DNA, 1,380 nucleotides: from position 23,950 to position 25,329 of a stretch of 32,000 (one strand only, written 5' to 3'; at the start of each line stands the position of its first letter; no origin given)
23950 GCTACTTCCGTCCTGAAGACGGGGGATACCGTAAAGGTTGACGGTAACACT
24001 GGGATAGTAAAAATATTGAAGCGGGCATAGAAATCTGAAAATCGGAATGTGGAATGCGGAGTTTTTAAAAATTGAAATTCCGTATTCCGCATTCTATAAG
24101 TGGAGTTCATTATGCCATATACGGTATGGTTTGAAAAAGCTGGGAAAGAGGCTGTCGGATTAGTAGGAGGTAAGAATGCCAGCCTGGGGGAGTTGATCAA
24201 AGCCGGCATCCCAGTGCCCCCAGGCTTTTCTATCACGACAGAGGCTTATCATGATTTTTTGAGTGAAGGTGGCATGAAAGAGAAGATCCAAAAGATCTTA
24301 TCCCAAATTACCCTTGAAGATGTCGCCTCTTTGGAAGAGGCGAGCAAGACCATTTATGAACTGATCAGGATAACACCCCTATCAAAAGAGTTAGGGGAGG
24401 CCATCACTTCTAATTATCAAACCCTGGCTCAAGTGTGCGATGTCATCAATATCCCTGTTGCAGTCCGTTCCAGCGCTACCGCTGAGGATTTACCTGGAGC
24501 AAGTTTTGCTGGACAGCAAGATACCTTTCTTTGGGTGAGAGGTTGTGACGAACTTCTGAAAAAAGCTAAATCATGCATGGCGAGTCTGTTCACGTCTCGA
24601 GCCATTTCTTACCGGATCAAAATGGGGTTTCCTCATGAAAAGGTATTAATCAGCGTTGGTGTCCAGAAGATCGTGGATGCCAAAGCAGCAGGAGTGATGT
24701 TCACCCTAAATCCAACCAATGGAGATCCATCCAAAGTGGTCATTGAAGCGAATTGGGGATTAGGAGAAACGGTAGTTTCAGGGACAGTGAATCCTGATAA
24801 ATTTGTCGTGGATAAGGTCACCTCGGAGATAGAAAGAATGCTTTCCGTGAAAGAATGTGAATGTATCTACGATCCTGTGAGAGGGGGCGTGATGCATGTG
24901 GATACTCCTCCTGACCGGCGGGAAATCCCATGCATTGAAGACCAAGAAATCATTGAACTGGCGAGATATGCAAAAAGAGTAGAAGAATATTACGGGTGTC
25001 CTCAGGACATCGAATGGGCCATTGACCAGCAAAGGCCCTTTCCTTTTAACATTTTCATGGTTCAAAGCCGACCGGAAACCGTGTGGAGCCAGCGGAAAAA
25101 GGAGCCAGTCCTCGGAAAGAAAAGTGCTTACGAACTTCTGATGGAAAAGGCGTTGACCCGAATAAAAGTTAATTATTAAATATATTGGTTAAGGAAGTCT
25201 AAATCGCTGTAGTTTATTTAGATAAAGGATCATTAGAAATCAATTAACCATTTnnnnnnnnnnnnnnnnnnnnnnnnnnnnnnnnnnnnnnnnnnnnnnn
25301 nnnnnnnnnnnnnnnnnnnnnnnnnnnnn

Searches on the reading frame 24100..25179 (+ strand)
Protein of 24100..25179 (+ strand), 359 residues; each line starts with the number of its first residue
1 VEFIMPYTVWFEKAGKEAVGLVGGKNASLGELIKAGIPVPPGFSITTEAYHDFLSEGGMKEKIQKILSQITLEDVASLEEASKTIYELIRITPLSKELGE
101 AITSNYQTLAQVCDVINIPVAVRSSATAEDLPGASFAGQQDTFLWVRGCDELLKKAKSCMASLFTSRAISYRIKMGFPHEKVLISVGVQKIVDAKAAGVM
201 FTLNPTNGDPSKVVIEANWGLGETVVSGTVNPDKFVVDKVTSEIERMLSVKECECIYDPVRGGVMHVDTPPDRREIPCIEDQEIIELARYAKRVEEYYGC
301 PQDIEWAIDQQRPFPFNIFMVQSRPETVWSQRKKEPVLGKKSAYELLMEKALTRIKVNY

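Call 4: search_protein_families(library=pfam, proteins=[window:24100-25179:+])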
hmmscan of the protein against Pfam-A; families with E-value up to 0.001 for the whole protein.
window:24100-25179:+ (359 aa): 1 family
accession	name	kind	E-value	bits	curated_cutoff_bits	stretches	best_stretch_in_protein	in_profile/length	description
PF01326.24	PPDK_N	-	8.1e-115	384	27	1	20-337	2-320/328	Pyruvate phosphate dikinase, AMP/ATP-binding domain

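Call 32: search_solved_structures(query=window:24100-25179:+, max_evalue=0.00001)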
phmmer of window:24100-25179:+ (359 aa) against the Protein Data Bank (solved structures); distinct sequences matched with E-value up to 0.00001: 19.
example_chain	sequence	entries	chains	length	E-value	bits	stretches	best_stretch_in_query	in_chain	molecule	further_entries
9dae_A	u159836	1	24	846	4e-92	312.6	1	7-342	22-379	Phosphoenolpyruvate synthase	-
9goj_A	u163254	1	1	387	1.3e-77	264.9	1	7-343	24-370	Phosphoenolpyruvate synthase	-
8a8e_A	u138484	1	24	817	2e-77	264.3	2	60-331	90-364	Phosphoenolpyruvate synthase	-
2ols_A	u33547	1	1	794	8.8e-72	245.7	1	7-333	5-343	Phosphoenolpyruvate synthase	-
5hv6_A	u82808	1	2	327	7.7e-60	206.4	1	5-327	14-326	Phosphoenolpyruvate synthase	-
5hv1_A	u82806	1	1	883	1.7e-59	205.3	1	2-328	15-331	Phosphoenolpyruvate synthase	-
5hv2_A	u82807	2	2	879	4.8e-59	203.8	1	5-328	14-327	Phosphoenolpyruvate synthase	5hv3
5fbs_A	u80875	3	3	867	7e-59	203.3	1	5-328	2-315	Phosphoenolpyruvate synthase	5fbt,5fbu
1dik_A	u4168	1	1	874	3.2e-07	33.4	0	10-80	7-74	PYRUVATE PHOSPHATE DIKINASE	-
9pzl_A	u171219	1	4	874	3.3e-07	33.4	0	10-80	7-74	Pyruvate, phosphate dikinase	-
2dik_A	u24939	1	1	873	3.6e-07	33.2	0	11-80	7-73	PROTEIN (PYRUVATE PHOSPHATE DIKINASE)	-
1kbl_A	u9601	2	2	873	3.7e-07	33.2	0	11-80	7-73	PYRUVATE PHOSPHATE DIKINASE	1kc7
1ggo_A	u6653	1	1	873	3.7e-07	33.2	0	11-80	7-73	PROTEIN (PYRUVATE, PHOSPHATE DIKINASE)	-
5jvn_A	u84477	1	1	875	1.1e-06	31.6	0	14-85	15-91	Pyruvate, phosphate dikinase, chloroplastic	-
2x0s_A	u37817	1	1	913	1.8e-06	31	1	16-55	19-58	PYRUVATE PHOSPHATE DIKINASE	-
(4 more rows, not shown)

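Call 46: search_protein_families(library=ncbifam, proteins=[window:24100-25179:+], max_evalue=0.00001)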
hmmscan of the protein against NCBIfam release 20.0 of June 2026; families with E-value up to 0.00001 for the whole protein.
window:24100-25179:+ (359 aa): 16 families
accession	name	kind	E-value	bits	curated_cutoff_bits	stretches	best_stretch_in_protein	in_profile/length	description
NF005057.0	PRK06464.1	equivalog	5.7e-121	405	598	1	6-335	5-344/798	phosphoenolpyruvate synthase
TIGR01418.1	PEP_synth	equivalog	5.1e-117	392.2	739.75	1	9-339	3-342/784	pyruvate, water dikinase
NF004878.0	PRK06241.1-3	subfamily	3.3e-90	303.4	945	1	7-327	4-312/891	phosphoenolpyruvate synthase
NF004877.0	PRK06241.1-2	subfamily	5.5e-83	279.7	866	1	6-327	3-313/869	phosphoenolpyruvate synthase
NF041857.1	RIF_Ptrans_rph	equivalog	3.3e-79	267.2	999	1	8-327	3-311/864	rifamycin-inactivating phosphotransferase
NF004879.0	PRK06241.1-4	equivalog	5.1e-73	246.6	976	1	10-327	7-313/868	phosphoenolpyruvate synthase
NF052631.1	prodigiosin_PigC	equivalog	4.3e-69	233.3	1300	1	19-335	13-306/883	prodigiosin ligase PigC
NF052632.1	undecylprod_RedH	equivalog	4.5e-67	226.7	1350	1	13-334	8-301/880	undecylprodigiosin ligase RedH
NF004881.0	PRK06241.2-2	equivalog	4.7e-65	220.4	883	1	19-332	16-316/898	phosphoenolpyruvate synthase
NF000283.1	RPH_KJ151292.1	equivalog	2.4e-58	198.1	1700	1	20-328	18-315/865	rifamycin-inactivating phosphotransferase Rph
NF004883.0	PRK06241.2-4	equivalog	8.4e-57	193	1063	1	16-328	26-329/928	phosphoenolpyruvate synthase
NF004880.0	PRK06241.2-1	equivalog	1.6e-53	181.9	972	2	18-237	14-223/837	phosphoenolpyruvate synthase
NF004882.0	PRK06241.2-3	equivalog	5e-20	71.2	850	1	14-232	7-211/827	phosphoenolpyruvate synthase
TIGR01828.1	pyru_phos_dikin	equivalog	2.4e-15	55.6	843.45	1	10-70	6-71/865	pyruvate, phosphate dikinase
NF004531.0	PRK05878.1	equivalog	1.9e-11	43.2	456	0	9-77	13-78/534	pyruvate, phosphate dikinase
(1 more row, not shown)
